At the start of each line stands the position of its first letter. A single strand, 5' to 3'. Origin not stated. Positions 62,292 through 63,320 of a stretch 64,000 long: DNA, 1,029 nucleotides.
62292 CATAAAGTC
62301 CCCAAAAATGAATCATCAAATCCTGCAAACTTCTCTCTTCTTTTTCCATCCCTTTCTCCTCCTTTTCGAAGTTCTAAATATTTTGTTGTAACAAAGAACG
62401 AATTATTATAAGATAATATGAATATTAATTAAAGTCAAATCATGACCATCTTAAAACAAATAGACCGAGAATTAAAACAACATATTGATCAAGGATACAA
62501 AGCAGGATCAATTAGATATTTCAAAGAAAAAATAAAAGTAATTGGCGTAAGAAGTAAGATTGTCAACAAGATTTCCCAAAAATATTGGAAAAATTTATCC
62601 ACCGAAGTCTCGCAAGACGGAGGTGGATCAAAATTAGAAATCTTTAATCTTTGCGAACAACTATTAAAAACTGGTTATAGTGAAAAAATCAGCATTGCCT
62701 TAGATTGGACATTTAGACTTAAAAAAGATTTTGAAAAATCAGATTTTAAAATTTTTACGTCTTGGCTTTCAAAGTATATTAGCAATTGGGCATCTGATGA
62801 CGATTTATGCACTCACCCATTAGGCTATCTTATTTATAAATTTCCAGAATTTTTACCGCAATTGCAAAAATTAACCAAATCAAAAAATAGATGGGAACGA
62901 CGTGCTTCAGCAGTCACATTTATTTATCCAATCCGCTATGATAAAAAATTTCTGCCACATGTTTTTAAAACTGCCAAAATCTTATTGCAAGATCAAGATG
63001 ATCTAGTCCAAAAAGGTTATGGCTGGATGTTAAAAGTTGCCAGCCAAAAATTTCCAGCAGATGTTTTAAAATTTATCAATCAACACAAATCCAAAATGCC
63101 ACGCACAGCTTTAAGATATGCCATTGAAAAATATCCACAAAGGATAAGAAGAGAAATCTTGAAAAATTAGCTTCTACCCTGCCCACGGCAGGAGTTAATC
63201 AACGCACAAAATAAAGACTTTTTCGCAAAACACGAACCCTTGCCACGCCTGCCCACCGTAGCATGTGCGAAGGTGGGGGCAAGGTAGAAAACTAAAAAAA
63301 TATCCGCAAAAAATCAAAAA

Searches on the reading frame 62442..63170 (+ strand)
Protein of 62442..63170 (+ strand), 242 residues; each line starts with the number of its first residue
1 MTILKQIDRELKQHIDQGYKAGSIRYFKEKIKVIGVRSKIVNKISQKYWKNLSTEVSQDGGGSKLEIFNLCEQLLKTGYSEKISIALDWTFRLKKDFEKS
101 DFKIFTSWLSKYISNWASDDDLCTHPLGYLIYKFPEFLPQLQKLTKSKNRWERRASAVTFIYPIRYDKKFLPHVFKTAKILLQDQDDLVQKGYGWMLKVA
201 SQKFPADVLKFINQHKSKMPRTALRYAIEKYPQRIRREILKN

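Call 100: search_protein_families(library=pfam, proteins=[window:62442-63170:+], max_evalue=0.0001)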
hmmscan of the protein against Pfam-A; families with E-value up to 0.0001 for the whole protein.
window:62442-63170:+ (242 aa): 1 family
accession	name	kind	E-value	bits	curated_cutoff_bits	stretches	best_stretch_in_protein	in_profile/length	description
PF08713.17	DNA_alkylation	-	2.7e-53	181.3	21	1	8-230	2-212/213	DNA alkylation repair enzyme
